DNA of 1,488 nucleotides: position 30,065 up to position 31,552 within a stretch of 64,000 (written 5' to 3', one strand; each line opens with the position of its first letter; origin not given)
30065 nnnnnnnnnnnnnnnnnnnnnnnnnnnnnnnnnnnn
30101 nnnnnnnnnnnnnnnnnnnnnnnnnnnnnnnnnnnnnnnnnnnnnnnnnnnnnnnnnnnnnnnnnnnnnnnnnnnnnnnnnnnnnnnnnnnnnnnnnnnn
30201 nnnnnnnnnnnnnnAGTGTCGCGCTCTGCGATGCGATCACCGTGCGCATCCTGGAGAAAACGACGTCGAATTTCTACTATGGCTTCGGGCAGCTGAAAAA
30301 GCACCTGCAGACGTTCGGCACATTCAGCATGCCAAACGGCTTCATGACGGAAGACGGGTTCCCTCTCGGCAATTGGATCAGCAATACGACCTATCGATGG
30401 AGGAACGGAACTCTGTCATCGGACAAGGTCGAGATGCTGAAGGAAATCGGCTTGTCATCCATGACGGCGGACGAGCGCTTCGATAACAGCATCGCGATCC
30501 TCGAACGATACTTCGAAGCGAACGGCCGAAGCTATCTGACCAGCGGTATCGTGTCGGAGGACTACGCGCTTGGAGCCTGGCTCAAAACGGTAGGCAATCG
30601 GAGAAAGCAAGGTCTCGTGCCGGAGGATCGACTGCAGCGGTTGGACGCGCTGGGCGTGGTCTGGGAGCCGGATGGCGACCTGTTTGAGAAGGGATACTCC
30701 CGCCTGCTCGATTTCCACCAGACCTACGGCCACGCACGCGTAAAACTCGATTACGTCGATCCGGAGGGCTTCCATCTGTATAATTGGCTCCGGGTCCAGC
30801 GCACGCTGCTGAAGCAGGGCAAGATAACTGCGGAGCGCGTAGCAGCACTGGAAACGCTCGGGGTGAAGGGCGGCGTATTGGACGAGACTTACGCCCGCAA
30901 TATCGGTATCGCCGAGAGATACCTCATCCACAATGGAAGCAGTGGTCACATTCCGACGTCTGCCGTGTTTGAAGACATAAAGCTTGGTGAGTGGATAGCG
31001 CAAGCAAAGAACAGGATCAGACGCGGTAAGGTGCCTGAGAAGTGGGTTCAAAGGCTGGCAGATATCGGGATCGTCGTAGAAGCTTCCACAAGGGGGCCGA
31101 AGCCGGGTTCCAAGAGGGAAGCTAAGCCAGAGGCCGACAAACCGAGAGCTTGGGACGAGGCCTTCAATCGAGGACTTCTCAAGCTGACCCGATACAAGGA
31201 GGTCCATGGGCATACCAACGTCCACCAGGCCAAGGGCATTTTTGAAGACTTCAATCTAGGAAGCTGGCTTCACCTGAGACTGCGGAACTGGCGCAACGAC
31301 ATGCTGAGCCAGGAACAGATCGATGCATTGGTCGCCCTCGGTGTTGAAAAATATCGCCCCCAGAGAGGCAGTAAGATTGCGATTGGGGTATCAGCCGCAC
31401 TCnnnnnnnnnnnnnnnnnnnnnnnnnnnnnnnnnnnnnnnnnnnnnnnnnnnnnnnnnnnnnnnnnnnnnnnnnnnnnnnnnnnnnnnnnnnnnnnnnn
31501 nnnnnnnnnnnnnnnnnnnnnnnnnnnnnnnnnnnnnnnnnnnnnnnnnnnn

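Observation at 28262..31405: Single-polypeptide Mrr-like nuclease + SF2 DEAH helicase + five HA repeats: candidate restriction or defence enzyme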

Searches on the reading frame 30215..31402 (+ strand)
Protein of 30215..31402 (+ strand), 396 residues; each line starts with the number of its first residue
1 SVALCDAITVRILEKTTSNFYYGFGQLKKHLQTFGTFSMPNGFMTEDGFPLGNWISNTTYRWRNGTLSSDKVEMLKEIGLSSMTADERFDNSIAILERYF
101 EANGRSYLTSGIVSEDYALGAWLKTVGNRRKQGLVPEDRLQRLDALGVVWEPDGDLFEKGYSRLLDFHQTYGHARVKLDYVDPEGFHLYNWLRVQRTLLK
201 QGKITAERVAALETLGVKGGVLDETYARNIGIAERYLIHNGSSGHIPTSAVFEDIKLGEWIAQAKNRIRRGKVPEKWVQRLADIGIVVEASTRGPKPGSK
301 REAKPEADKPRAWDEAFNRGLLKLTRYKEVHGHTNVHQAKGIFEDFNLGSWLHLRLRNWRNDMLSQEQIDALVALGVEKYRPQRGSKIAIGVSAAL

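Call 74: search_solved_structures(query=window:30215-31402:+, max_evalue=1, show_alignments=2)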
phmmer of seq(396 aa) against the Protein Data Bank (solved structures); distinct sequences matched with E-value up to 1: 2.
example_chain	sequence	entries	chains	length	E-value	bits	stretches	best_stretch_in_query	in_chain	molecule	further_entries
2kta_A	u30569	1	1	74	0.0028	19.8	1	115-151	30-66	Putative helicase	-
2okb_A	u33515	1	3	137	0.9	11.5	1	200-242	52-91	Deoxyuridine 5'-triphosphate nucleotidohydrolase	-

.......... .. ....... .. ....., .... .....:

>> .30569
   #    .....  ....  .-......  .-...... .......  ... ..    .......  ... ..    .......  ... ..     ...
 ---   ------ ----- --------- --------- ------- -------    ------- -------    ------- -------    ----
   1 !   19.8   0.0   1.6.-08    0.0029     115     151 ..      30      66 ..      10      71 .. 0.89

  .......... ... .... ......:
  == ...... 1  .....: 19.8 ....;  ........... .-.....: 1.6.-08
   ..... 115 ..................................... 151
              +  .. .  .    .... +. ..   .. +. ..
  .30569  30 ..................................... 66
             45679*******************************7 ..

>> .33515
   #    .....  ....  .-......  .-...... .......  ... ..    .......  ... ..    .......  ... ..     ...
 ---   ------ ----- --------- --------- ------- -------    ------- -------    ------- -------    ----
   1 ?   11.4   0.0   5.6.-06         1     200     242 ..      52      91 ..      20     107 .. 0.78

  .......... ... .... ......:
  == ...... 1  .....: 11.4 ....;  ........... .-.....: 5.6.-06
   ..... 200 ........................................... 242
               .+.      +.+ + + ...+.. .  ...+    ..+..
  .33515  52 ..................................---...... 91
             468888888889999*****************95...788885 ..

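Call 89: predict_structure(alignment_id=A5)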
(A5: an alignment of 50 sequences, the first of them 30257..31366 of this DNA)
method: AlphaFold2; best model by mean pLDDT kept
length: 370 residues; sequences in the alignment: 50
mean_pLDDT: 87.4   pTM: 0.53
mean pLDDT of the five models: 87.4, 86.7, 86.3, 85.7, 85.2
residues with pLDDT >= 90: 237; 70-90: 94; 50-70: 19; < 50: 20
segments of 3 or more residues with pLDDT < 50: 278-292
pLDDT, mean of each block of 10 residues (from residue 1): 79 95 87 95 91 94 84 89 92 81 88 93 95 80 91 96 90 89 88 94 79 93 87 95 95 90 94 70 44 60 95 97 87 93 93 96 74
secondary structure, 60 per line:
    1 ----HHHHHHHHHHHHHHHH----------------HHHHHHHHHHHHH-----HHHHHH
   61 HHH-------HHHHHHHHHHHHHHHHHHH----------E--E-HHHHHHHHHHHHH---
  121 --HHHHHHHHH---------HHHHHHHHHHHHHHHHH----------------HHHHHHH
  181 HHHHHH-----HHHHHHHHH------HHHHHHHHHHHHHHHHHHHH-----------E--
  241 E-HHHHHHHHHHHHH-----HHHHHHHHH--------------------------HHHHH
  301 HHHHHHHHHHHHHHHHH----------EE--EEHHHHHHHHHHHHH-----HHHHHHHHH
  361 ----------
elements in order: H5-20 H37-49 H55-63 H71-89 H105-117 H123-131 H141-157 H174-186 H192-200 H207-226 H243-255 H261-269 H296-317 H334-346 H352-360

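Call 105: search_protein_representatives(protein=window:30257-31366:+)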
Query: 370 residues. Proteins with E-value up to 0.001 (for the whole library): 8907; up to 1e-10: 3919; up to 1e-30: 656. The best 150 are listed.
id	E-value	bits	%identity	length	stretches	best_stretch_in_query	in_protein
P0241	2.6e-115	401.8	27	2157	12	17-318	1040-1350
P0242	4.0e-109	381.4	30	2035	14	118-289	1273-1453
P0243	3.5e-102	358.6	28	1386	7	73-275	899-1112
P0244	6.6e-102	357.6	32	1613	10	7-199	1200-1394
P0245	7.7e-102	357.4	30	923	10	25-215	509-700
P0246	2.6e-97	342.5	32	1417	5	8-209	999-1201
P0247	1.4e-94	333.6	31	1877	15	37-274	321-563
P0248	1.7e-92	326.7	29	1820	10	145-273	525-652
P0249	1.9e-92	326.5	32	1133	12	4-201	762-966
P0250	2.3e-92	326.2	32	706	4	15-287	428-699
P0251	6.0e-92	324.9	35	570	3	49-272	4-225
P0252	6.5e-91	321.5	29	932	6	5-204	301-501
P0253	1.7e-89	316.8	28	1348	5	7-227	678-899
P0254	1.9e-89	316.7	33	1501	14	37-203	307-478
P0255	2.3e-89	316.4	28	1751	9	107-273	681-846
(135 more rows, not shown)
